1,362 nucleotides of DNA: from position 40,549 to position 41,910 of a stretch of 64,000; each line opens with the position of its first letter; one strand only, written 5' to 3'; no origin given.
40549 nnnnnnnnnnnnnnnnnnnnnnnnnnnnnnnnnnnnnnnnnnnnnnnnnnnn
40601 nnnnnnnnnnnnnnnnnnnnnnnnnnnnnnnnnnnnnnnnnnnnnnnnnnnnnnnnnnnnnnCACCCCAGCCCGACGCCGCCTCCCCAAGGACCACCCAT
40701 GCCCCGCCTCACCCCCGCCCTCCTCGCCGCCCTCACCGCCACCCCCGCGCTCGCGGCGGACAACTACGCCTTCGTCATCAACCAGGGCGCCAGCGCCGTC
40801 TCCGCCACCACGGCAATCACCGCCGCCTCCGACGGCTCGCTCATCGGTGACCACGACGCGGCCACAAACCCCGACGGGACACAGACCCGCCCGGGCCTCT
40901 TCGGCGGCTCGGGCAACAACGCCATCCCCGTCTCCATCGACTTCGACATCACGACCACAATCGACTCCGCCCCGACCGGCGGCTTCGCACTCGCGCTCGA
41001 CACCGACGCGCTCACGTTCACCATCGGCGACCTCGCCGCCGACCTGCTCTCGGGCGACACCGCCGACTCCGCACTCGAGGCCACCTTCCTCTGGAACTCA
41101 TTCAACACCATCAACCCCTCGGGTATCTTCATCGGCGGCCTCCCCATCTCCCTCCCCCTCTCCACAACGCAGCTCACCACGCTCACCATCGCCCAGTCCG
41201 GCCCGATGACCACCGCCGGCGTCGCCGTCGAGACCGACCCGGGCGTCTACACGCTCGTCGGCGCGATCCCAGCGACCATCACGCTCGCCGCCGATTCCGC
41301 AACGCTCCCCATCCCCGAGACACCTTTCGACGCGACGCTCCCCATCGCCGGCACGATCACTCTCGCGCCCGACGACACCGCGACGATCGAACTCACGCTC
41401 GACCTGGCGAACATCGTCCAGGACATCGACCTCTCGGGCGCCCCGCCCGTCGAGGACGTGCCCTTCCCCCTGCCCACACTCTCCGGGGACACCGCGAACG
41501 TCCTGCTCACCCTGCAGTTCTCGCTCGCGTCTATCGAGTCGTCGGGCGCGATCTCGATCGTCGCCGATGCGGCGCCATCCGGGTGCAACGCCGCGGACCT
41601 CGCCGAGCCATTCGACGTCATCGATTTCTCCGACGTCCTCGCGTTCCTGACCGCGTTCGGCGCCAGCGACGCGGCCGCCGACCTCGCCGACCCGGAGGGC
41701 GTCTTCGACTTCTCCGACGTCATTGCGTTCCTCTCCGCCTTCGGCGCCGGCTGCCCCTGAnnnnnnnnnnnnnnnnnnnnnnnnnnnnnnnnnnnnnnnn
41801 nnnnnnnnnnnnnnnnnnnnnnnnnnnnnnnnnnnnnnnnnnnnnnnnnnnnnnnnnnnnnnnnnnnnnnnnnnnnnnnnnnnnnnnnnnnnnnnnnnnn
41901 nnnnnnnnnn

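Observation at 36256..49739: Eight consecutive genes (11 in the window) share one C-terminal Cys-bracketed dockerin-like module on unrelated secreted heads, with no cohesin partner visible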

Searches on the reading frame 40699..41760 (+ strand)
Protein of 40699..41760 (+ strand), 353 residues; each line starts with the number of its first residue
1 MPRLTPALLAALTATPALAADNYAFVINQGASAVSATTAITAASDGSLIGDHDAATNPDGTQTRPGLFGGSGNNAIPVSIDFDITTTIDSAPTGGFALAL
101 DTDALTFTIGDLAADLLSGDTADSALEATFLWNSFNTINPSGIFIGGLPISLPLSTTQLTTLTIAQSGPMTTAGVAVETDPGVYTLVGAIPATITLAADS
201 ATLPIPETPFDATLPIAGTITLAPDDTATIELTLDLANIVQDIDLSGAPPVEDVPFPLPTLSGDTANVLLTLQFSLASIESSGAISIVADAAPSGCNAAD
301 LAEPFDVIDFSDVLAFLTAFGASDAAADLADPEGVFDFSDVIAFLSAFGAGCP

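Call 7: search_protein_families(library=ncbifam, proteins=[window:40699-41760:+], max_evalue=0.01)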
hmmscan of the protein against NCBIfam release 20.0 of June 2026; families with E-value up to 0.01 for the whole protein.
window:40699-41760:+ (353 aa): 1 family
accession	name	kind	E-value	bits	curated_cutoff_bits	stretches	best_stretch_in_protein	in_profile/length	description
NF041540.1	dockerin_GC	domain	3.8e-10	40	29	1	298-352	2-67/67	GC-type dockerin domain-anchored protein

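Call 8: search_protein_families(library=pfam, proteins=[window:40699-41760:+], max_evalue=0.01)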
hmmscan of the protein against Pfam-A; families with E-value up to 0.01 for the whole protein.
window:40699-41760:+ (353 aa): 0 families

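Call 17: find_encoding_contigs(protein=window:40699-41760:+, flank=10000, max_places=4)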
Protein window:40699-41760:+ (353 aa): no gene with exactly this product is on record in the collection.

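Call 64: find_homologous_proteins(query=window:40699-41757:+, max_evalue=0.001)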
Query window:40699-41757:+ (353 aa): 250 proteins with E <= 0.001 among 8000 candidates; the best 120 are listed.
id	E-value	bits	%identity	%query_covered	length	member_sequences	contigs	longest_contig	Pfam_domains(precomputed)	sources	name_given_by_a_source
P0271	5.7e-154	531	71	100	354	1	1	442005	-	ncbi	ncbi:MAG: GC-type dockerin domain-anchored protein [Phycisphaerales bacterium]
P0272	6.9e-115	402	59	100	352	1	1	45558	-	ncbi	-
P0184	7.2e-113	395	58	100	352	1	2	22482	-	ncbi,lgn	-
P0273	1.9e-111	391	58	100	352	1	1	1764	-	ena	-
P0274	3.3e-109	383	57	100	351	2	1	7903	-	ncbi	-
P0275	7.3e-109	382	55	100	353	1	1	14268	-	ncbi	ncbi:MAG: GC-type dockerin domain-anchored protein [Phycisphaerales bacterium JB059]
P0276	1.4e-108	381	56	100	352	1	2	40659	-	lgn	-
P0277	1.0e-103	365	55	93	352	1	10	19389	-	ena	-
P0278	7.3e-90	320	50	97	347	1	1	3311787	-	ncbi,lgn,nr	ncbi:MAG: hypothetical protein H6810_07860 [Phycisphaeraceae bacterium]|nr:MAG: hypothetical protein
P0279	9.5e-89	316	49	97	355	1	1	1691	-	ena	-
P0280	1.9e-88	315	48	94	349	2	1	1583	-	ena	-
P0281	4.3e-86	307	47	93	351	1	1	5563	-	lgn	-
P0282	4.3e-85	304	49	93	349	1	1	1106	-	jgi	jgi:hypothetical protein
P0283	4.6e-84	301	48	94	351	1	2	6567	-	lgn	-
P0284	1.4e-83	299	48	93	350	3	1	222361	-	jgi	jgi:hypothetical protein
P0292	3.2e-54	203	40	99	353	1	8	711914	-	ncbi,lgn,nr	ncbi:MAG: hypothetical protein KJZ65_00200 [Phycisphaerales bacterium]|nr:hypothetical protein [Phyc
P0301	1.1e-47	181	39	97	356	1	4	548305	PF00404.25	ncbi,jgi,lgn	-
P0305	2.1e-46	177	37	99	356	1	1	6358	PF00404.25,PF13517.13,PF00036.39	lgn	-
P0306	2.9e-46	177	36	98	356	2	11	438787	-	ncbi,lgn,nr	ncbi:MAG: hypothetical protein LAT64_03575 [Phycisphaerales bacterium]|nr:hypothetical protein [Plan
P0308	4.2e-46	176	37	98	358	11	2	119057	-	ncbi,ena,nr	ncbi:MAG: hypothetical protein KDA29_09390 [Phycisphaerales bacterium]|nr:hypothetical protein [Phyc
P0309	9.6e-46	175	37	100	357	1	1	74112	PF00404.25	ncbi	-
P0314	3.5e-44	170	33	94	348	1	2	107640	PF00404.25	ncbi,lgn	-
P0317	4.1e-42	163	37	99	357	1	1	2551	PF00404.25,PF13517.13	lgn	-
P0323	1.1e-34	139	36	95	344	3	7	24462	PF00404.25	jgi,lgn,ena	jgi:hypothetical protein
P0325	9.7e-33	132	36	93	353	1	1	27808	PF00404.25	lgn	-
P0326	1.0e-30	125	34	99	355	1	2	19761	PF00404.25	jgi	jgi:hypothetical protein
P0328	1.0e-29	122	33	98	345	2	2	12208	PF00404.25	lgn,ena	-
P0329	1.2e-27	115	36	77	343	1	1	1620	PF00404.25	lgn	-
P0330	1.4e-27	115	36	69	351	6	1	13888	PF00404.25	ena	-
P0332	4.9e-24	103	33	77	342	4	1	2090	PF00404.25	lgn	-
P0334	3.1e-23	101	36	57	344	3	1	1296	PF00404.25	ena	-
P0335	4.0e-23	100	34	61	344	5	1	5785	PF00404.25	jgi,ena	-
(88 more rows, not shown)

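Call 66: search_protein_families(library=pfam, proteins=[P0301, P0314, P0308, P0306, P0292, P0325, P0326, P0323, P0330, P0335], max_evalue=1)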
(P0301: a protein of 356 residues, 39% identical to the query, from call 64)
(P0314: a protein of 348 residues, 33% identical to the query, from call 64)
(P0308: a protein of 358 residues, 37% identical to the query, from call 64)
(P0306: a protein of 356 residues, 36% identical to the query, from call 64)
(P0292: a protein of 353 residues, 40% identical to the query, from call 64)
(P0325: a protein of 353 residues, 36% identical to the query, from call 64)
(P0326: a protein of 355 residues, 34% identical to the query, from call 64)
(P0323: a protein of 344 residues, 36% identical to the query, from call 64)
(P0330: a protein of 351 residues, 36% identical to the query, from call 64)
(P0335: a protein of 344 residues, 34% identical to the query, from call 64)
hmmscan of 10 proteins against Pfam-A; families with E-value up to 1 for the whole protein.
P0301 (356 aa): 8 families
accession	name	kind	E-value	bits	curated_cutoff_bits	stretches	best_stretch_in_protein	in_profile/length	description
PF00404.24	Dockerin_1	-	1.9e-08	34.8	22.9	1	298-348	1-52/57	Dockerin type I domain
PF13202.12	EF-hand_5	-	5.5e-05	22.9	25.9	2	331-347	7-23/25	EF hand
PF00036.39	EF-hand_1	-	0.00029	20.6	25.4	0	332-350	9-27/29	EF hand domain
PF13405.12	EF-hand_6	-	0.0015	18.5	25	0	332-353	9-30/30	EF-hand domain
PF13517.12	FG-GAP_3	-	0.002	19.1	26.9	1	278-309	28-59/61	FG-GAP-like repeat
PF01839.29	FG-GAP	-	0.029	14.7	22.1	0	293-310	2-19/37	FG-GAP repeat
PF13499.12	EF-hand_7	-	0.14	12.9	30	1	300-344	12-61/67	EF-hand domain pair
PF21112.3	CsgH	-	0.27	11.7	27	0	60-105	11-59/88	CsgH protein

P0314 (348 aa): 7 families
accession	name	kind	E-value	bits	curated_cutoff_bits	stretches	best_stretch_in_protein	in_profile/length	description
PF00404.24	Dockerin_1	-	2.1e-06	28.2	22.9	1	297-336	3-49/57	Dockerin type I domain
PF13202.12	EF-hand_5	-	0.00015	21.5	25.9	1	323-336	8-21/25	EF hand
PF00036.39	EF-hand_1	-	0.0004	20.2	25.4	1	323-342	9-28/29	EF hand domain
PF13405.12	EF-hand_6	-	0.0011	19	25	1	323-342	9-28/30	EF-hand domain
PF13499.12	EF-hand_7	-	0.0073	17.1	30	0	323-343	11-31/67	EF-hand domain pair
PF13517.12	FG-GAP_3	-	0.088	13.9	26.9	0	289-307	42-60/61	FG-GAP-like repeat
PF01839.29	FG-GAP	-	0.22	11.9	22.1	0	322-333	7-18/37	FG-GAP repeat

P0308 (358 aa): 1 family
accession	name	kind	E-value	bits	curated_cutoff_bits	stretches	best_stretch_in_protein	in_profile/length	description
PF00404.24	Dockerin_1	-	0.63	10.7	22.9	1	306-348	2-51/57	Dockerin type I domain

P0306 (356 aa): 0 families

P0292 (353 aa): 1 family
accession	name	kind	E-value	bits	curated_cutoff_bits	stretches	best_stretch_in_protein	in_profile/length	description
PF00036.39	EF-hand_1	-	0.52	10.4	25.4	1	298-317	8-27/29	EF hand domain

P0325 (353 aa): 6 families
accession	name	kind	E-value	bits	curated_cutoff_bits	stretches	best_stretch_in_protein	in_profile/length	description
PF00404.24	Dockerin_1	-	1.1e-06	29.2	22.9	2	301-322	31-52/57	Dockerin type I domain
PF13202.12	EF-hand_5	-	0.0081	16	25.9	0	306-319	8-21/25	EF hand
PF00036.39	EF-hand_1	-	0.023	14.7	25.4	0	306-322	9-25/29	EF hand domain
PF01839.29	FG-GAP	-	0.044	14.1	22.1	0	301-312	3-14/37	FG-GAP repeat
PF13405.12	EF-hand_6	-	0.059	13.6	25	0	307-327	10-30/30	EF-hand domain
PF13517.12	FG-GAP_3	-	0.85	10.7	26.9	0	291-312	35-55/61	FG-GAP-like repeat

P0326 (355 aa): 4 families
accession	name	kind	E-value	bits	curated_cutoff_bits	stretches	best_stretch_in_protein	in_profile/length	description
PF00404.24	Dockerin_1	-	5.8e-09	36.5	22.9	1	307-350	2-52/57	Dockerin type I domain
PF00036.39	EF-hand_1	-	0.01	15.7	25.4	0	308-325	10-27/29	EF hand domain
PF13405.12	EF-hand_6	-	0.014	15.5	25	0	308-328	10-30/30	EF-hand domain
PF13202.12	EF-hand_5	-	0.34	10.9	25.9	0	308-323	9-24/25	EF hand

P0323 (344 aa): 1 family
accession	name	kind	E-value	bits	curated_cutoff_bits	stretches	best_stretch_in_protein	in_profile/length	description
PF00404.24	Dockerin_1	-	1.7e-06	28.6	22.9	1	294-338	1-52/57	Dockerin type I domain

P0330 (351 aa): 1 family
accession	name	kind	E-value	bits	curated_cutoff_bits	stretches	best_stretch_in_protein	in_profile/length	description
PF00404.24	Dockerin_1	-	1.3e-07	32.1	22.9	1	299-343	1-50/57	Dockerin type I domain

P0335 (344 aa): 7 families
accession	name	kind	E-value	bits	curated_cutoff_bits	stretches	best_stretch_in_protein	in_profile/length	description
PF00404.24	Dockerin_1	-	8.9e-08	32.7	22.9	1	294-339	2-53/57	Dockerin type I domain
PF13202.12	EF-hand_5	-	0.0042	17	25.9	1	322-338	8-24/25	EF hand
PF13517.12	FG-GAP_3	-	0.0073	17.3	26.9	1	273-301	29-56/61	FG-GAP-like repeat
PF00036.39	EF-hand_1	-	0.022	14.8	25.4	0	322-339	9-26/29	EF hand domain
PF13405.12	EF-hand_6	-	0.051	13.8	25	0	295-315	10-30/30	EF-hand domain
PF01839.29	FG-GAP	-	0.08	13.3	22.1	0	290-301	4-15/37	FG-GAP repeat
PF23891.1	DUF7243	-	0.081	13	27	1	6-47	109-148/177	Family of unknown function (DUF7243)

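Call 77: predict_structure(alignment_id=A5)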
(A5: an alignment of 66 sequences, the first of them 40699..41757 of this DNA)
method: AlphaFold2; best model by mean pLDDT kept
length: 353 residues; sequences in the alignment: 66
mean_pLDDT: 91.7   pTM: 0.76
mean pLDDT of the five models: 91.7, 91.0, 90.8, 90.5, 89.8
residues with pLDDT >= 90: 284; 70-90: 46; 50-70: 19; < 50: 4
segments of 3 or more residues with pLDDT < 50: 1-4
pLDDT, mean of each block of 10 residues (from residue 1): 50 60 94 97 97 96 91 95 97 97 96 97 96 96 95 92 97 97 98 95 88 97 92 95 91 94 96 95 97 76 87 97 95 94 89 69
secondary structure, 60 per line:
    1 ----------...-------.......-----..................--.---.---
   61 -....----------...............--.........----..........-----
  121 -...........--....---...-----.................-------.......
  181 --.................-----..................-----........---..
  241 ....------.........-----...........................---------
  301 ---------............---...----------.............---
elements in order: E21-27 E33-50 E62-65 E76-90 E93-101 E106-115 E122-132 E135-138 E142-144 E150-166 E174-180 E183-199 E205-222 E228-235 E239-244 E251-259 E265-291 H310-321 H338-350

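Call 79: fold_search(model_id=the predicted structure, library=pdb)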
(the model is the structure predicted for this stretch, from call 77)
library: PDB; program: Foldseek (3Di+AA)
matches with E <= 10: 873; with E <= 0.001: 7
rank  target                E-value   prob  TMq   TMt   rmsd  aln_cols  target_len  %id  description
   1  9a2m_MODEL_1_A        2.9e-04  0.96  0.15  0.16  23.3       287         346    9  Model of E. coli OmpA by in-cell photo-crosslinking MS and deep learning (released 2023-02-24)
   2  9fzd_A                2.9e-04  0.96  0.16  0.27  22.6       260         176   10  Structure of OmpA-long in complex with nanobody Nb39 (released 2024-07-17)
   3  7ah9_5P               2.9e-04  0.54  0.12  0.10  19.3       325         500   11  Substrate-engaged type 3 secretion system needle complex from Salmonella enterica typhimurium - SpaR state 1 (released 2021-03-17)
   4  7ah9_5O               4.3e-04  0.80  0.17  0.13  19.2       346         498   11  Substrate-engaged type 3 secretion system needle complex from Salmonella enterica typhimurium - SpaR state 1 (released 2021-03-17)
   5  7ah9_5C               4.3e-04  0.54  0.14  0.11  19.1       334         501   11  Substrate-engaged type 3 secretion system needle complex from Salmonella enterica typhimurium - SpaR state 1 (released 2021-03-17)
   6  9fzc_A                7.4e-04  0.90  0.15  0.27  22.6       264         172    8  Structure of OmpA-short in complex with nanobody Nb01 (released 2024-07-17)
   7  2x4m_A                9.4e-04  0.44  0.14  0.17  22.9       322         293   11  Yersinia Pestis Plasminogen Activator Pla (released 2010-07-28)
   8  9nh1_B                1.3e-03  0.44  0.15  0.18  23.2       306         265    7  In situ cryo-EM structure of porin I of the Legionella Dot/Icm T4SS machine (released 2025-09-17)
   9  7xw0_B                1.5e-03  0.28  0.13  0.16  26.7       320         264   10  Crystal structure of pOmpT (released 2023-05-31)
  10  7ah9_5J               1.6e-03  0.38  0.14  0.11  18.7       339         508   10  Substrate-engaged type 3 secretion system needle complex from Salmonella enterica typhimurium - SpaR state 1 (released 2021-03-17)
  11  2x4m_C                1.7e-03  0.44  0.16  0.18  23.1       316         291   10  Yersinia Pestis Plasminogen Activator Pla (released 2010-07-28)
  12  6dv6_A                2.3e-03  0.28  0.14  0.14  18.4       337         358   11  Structure of the Salmonella SPI-1 type III secretion injectisome secretin InvG (residues 176-end) in the open gate sta (released 2018-10-03)
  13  6dv3_A                2.3e-03  0.28  0.14  0.11  18.4       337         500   11  Structure of the Salmonella SPI-1 type III secretion injectisome secretin InvG in the open gate state (released 2018-10-03)
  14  7ah9_5D               2.4e-03  0.33  0.14  0.11  16.5       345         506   12  Substrate-engaged type 3 secretion system needle complex from Salmonella enterica typhimurium - SpaR state 1 (released 2021-03-17)
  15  6q15_B                2.5e-03  0.54  0.17  0.14  18.2       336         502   12  Structure of the Salmonella SPI-1 injectisome needle complex (released 2019-10-23)
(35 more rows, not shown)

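Call 84: find_encoding_contigs(protein=P0301, flank=10000, max_places=2)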
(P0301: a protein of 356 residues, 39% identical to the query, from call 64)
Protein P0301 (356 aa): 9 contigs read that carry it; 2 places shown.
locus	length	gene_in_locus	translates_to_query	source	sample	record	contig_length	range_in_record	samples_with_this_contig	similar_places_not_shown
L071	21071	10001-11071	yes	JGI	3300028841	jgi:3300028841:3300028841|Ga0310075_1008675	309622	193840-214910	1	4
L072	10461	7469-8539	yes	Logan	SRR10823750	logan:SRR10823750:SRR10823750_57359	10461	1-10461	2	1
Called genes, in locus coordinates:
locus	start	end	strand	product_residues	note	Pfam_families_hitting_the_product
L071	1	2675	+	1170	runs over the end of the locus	-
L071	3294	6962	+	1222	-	PF28173:Upx-like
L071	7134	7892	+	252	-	PF08241:Methyltransf_11, PF13649:Methyltransf_25 (weak)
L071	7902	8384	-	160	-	PF06983:3-dmu-9_3-mt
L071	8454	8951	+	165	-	PF08818:DUF1801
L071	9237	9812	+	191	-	PF07452:CHRD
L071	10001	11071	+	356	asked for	PF00404:Dockerin_1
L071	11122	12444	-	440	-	PF10011:DUF2254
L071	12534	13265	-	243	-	PF13191:AAA_16 (faint), PF00005:ABC_tran, PF02463:SMC_N (faint), PF13304:AAA_21 (faint)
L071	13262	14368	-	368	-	PF12704:MacB_PCD, PF02687:FtsX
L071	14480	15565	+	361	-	PF25917:BSH_RND (weak), PF25984:BSH_YknX (weak), PF25881:HH_YBHG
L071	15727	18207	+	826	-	PF12768:Rax2 (faint), PF17164:DUF5122 (faint), PF19565:DUF6087 (faint), PF00404:Dockerin_1 (weak)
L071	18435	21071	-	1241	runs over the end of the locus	PF26549:Tricorn_N, PF07676:PD40, PF26549:Tricorn_N, PF26550:Tricorn_2nd, PF26550:Tricorn_2nd, PF14684:Tricorn_C1, PF14685:PDZ_Tricorn, PF03572:Peptidase_S41, +3 more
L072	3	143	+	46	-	?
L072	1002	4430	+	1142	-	PF28173:Upx-like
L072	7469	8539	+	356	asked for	PF00404:Dockerin_1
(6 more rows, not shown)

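Call 85: find_encoding_contigs(protein=P0314, flank=10000, max_places=2)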
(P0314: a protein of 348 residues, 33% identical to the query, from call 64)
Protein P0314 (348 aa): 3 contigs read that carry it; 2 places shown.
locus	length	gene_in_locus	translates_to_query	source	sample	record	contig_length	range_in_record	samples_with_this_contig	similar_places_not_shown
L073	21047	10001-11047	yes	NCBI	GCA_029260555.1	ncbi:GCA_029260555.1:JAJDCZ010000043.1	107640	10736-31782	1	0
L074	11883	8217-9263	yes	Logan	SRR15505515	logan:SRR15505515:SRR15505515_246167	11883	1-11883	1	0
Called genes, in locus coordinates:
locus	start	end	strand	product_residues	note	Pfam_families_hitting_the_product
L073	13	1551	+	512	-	PF00890:FAD_binding_2 (weak), PF01134:GIDA (weak), PF01266:DAO (faint), PF07992:Pyr_redox_2, PF12831:FAD_oxidored (weak), PF13738:Pyr_redox_3 (weak), PF00070:Pyr_redox, PF02852:Pyr_redox_dim, +2 more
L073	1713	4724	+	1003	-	PF00082:Peptidase_S8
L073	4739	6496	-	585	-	PF13462:Thioredoxin_4, PF01323:DSBA, PF13743:Thioredoxin_5 (weak)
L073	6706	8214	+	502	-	-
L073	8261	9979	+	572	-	PF01839:FG-GAP (faint), PF13517:FG-GAP_3, PF07593:UnbV_ASPIC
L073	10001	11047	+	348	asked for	PF00404:Dockerin_1 (weak)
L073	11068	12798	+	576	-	PF13088:BNR_2 (faint), PF00404:Dockerin_1 (weak)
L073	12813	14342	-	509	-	PF13231:PMT_2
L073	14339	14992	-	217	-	PF03162:Y_phosphatase2, PF13350:Y_phosphatase3, PF22741:PTP-NADK, PF22784:PTP-SAK (weak), PF22785:Tc-R-P, PF00782:DSPc (weak)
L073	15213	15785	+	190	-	PF02132:RecR_ZnF (weak), PF01751:Toprim (weak), PF13662:Toprim_4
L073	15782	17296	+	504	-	PF00309:Sigma54_AID, PF04963:Sigma54_CBD, PF04552:Sigma54_DBD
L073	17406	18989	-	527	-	PF00474:SSF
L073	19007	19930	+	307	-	PF01975:SurE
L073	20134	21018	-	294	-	PF08668:HDOD, PF01966:HD (weak)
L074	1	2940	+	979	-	?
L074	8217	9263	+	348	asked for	PF00404:Dockerin_1 (weak)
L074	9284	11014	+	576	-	PF13088:BNR_2 (faint), PF00404:Dockerin_1 (weak)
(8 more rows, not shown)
